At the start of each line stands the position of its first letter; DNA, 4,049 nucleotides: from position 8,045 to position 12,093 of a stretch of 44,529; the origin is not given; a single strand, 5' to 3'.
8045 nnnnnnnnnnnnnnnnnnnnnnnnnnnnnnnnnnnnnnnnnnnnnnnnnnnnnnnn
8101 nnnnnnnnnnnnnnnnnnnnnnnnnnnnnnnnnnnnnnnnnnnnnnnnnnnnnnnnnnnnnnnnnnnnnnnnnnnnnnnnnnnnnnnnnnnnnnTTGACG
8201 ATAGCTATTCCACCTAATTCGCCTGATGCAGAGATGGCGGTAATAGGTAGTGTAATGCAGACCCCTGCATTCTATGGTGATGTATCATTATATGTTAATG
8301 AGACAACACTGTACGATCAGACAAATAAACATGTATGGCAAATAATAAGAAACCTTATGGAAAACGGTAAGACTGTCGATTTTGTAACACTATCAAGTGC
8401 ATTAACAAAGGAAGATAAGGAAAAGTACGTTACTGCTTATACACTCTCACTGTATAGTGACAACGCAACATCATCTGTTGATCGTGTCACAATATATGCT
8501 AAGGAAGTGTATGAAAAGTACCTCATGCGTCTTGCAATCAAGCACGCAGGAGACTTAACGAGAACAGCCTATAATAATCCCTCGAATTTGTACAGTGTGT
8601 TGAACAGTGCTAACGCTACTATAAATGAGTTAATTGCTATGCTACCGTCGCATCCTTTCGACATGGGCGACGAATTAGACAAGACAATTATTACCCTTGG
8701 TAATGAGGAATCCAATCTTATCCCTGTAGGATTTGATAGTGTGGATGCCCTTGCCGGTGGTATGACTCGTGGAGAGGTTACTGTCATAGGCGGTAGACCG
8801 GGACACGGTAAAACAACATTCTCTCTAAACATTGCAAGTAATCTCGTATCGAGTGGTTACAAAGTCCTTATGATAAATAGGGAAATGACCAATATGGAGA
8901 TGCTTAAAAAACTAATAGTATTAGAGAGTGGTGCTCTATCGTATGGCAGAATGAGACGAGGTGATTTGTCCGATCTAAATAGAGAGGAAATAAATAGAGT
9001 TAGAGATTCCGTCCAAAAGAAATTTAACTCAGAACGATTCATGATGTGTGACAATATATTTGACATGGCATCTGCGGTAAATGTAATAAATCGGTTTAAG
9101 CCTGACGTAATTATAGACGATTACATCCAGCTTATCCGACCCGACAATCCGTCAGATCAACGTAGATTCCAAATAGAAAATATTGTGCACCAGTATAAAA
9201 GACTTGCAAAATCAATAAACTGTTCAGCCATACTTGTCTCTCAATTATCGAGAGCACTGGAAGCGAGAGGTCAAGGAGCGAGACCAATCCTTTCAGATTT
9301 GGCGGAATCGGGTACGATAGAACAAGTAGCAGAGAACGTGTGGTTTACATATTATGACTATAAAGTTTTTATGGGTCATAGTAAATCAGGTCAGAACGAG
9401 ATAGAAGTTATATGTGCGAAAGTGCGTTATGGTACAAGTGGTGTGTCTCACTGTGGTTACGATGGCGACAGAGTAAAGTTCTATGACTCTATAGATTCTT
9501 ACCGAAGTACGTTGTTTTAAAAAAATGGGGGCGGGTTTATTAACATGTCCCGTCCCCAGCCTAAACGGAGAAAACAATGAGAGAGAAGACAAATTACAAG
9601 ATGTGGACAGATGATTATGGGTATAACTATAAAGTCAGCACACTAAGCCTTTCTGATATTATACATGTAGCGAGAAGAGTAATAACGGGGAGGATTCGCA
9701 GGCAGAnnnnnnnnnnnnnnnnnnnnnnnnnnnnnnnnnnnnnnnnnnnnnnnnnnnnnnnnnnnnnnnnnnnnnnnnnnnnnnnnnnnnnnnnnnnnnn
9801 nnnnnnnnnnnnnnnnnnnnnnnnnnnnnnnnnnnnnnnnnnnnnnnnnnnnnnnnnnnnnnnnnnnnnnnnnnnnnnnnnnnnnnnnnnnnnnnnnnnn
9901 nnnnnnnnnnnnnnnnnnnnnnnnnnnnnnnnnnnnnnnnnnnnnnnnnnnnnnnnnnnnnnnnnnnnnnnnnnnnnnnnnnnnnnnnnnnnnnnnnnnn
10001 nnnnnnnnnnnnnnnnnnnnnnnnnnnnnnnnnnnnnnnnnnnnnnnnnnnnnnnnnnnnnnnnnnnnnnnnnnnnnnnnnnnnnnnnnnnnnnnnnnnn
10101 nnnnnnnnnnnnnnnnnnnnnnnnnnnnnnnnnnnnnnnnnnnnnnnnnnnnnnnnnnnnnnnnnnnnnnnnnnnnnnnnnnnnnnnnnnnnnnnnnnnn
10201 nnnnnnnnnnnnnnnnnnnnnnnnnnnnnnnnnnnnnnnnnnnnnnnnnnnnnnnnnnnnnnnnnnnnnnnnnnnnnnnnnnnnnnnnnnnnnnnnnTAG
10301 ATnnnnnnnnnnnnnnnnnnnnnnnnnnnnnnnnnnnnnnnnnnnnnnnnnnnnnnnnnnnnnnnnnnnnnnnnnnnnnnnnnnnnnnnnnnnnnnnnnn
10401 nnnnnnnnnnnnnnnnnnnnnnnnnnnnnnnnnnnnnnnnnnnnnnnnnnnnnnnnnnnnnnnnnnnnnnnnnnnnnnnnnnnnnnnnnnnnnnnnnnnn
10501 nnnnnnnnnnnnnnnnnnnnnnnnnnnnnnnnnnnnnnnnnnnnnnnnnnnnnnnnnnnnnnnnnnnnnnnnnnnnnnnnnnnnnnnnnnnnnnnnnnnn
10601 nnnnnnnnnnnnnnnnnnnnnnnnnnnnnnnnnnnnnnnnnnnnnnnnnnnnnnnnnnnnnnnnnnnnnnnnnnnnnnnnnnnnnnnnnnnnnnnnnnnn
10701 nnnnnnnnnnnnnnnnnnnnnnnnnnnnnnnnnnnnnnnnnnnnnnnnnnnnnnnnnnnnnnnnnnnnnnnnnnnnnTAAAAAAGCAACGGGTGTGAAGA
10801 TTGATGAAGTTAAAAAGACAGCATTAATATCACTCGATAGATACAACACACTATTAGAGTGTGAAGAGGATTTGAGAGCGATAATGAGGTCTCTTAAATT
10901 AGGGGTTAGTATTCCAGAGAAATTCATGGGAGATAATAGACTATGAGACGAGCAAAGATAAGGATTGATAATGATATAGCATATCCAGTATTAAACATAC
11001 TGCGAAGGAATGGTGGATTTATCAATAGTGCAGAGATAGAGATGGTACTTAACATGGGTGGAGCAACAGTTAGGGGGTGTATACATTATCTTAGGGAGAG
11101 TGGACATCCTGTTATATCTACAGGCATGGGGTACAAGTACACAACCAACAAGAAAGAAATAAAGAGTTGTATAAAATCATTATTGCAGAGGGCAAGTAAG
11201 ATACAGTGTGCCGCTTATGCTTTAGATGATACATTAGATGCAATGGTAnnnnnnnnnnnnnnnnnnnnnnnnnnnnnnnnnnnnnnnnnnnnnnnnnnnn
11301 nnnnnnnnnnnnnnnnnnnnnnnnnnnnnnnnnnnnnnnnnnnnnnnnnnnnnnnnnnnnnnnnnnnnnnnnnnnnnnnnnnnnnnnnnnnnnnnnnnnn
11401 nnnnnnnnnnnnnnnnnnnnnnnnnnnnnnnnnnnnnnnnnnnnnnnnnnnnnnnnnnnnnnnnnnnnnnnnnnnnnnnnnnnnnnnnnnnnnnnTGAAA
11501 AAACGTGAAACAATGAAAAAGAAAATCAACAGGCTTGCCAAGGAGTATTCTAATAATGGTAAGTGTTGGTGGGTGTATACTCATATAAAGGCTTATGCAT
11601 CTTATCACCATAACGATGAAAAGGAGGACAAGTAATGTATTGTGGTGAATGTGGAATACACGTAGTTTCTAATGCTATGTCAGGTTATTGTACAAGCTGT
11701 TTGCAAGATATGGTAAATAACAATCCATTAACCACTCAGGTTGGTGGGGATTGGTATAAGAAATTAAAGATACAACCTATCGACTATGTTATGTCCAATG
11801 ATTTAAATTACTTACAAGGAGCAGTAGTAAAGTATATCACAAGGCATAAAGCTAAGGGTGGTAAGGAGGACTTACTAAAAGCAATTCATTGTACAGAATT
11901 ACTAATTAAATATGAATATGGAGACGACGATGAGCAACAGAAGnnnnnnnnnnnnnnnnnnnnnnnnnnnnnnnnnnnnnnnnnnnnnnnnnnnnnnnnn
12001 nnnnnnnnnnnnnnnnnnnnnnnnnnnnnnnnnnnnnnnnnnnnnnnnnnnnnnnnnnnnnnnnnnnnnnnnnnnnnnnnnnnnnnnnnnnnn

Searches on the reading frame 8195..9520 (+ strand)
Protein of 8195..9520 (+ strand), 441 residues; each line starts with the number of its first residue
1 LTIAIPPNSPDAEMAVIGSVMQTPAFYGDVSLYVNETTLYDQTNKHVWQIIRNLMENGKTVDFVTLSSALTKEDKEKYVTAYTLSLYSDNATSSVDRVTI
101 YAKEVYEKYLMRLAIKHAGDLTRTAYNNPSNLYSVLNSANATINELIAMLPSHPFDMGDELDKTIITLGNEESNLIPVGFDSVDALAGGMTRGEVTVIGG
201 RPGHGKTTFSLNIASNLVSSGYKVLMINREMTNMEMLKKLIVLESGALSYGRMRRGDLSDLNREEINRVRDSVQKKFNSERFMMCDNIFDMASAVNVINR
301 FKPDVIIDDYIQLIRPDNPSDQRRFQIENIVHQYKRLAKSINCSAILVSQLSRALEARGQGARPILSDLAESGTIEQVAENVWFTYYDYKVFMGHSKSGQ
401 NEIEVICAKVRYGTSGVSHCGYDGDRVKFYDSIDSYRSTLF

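Call 10: search_protein_families(library=phrogs, proteins=[window:8195-9520:+])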
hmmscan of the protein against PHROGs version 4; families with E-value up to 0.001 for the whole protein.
window:8195-9520:+ (441 aa): 8 families
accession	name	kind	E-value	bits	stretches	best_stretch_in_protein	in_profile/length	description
phrog_19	-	DNA, RNA and nucleotide metabolism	1e-75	256.8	1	5-437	156-586/621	DnaB-like replicative helicase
phrog_243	-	DNA, RNA and nucleotide metabolism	4.6e-30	105.5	1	171-431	13-267/273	DnaB-like replicative helicase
phrog_239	-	DNA, RNA and nucleotide metabolism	2.4e-28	100.5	1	174-431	337-598/801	DNA primase/helicase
phrog_11530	-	unknown function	5.3e-18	66.5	1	299-425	29-152/184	-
phrog_5482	-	unknown function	7.8e-09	35.7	1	192-381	50-242/341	-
phrog_97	-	other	1.3e-06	28.9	1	170-217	44-97/506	UvsX-like recombinase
phrog_26214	-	unknown function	0.00012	21.9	0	185-230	47-91/420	-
phrog_6891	-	other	0.00042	21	1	184-228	33-76/310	ATPase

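Call 27: search_protein_families(library=pfam, proteins=[window:8195-9517:+], max_evalue=0.01)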
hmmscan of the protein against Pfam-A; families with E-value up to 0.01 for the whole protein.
window:8195-9517:+ (441 aa): 15 families
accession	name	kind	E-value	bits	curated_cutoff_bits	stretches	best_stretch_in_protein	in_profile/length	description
PF03796.21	DnaB_C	-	3.5e-47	161.4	27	1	176-430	2-254/255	DnaB-like helicase C terminal domain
PF00772.26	DnaB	-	5.8e-16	58.8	23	1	6-107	2-103/103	DnaB-like helicase N terminal domain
PF06745.19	ATPase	-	1.2e-10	41.6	26.6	1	180-354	5-167/231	KaiC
PF01656.29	CbiA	-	7.3e-06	26.4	25.4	1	195-313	1-99/125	CobQ/CobB/MinD/ParA nucleotide binding domain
PF13481.12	AAA_25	-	3.8e-05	23.8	27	1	182-351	21-190/195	AAA domain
PF25199.1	nSTAND_NTPase5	-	0.0001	22.6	34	1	190-235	32-84/145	Novel STAND NTPase 5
PF13614.12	AAA_31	-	0.00014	22.3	27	1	201-230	10-39/177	AAA domain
PF20720.3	nSTAND3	-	0.00064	19.9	27.2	1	194-233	18-56/155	Novel STAND NTPase 3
PF01637.24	ATPase_2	-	0.00096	19.5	33.2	1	192-341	19-146/225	ATPase domain predominantly from Archaea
PF07728.20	AAA_5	-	0.0029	18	22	1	198-279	4-88/139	AAA domain (dynein-related subfamily)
PF08433.16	KTI12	-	0.0048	16.9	22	0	197-235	5-43/271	Chromatin associated protein KTI12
PF13479.12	AAA_24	-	0.0051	17.1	27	0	196-231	5-32/195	AAA domain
PF07088.17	GvpD_P-loop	-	0.0064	16.8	24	0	192-349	9-154/189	GvpD gas vesicle protein, P-loop domain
PF03266.21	NTPase_1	-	0.0068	16.7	23.9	0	197-224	3-30/168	NTPase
PF03297.21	Ribosomal_S25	-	0.0076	16.9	28.8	0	334-381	44-92/101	S25 ribosomal protein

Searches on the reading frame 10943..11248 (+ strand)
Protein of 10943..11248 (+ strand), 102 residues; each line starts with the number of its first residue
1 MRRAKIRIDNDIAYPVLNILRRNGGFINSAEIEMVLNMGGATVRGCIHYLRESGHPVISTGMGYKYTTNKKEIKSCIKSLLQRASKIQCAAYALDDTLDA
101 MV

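Call 27: search_protein_families(library=pfam, proteins=[window:10943-11248:+], max_evalue=0.01)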
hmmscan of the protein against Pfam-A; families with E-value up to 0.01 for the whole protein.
window:10943-11248:+ (102 aa): 1 family
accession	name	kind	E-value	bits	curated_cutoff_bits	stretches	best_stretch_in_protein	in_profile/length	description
PF08279.18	HTH_11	-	0.00067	19.9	25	1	17-65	6-55/55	HTH domain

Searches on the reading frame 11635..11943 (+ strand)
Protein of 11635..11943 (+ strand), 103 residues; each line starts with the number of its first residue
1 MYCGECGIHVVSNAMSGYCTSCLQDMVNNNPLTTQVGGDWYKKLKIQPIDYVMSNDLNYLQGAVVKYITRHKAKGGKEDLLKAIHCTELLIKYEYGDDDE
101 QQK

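Call 27: search_protein_families(library=pfam, proteins=[window:11635-11943:+], max_evalue=0.01)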
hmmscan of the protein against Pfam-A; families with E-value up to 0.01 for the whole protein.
window:11635-11943:+ (103 aa): 1 family
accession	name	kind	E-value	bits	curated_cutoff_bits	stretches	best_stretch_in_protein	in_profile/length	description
PF11753.13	DUF3310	-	6.8e-07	29.7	24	1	41-84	7-56/60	Protein of unknwon function (DUF3310)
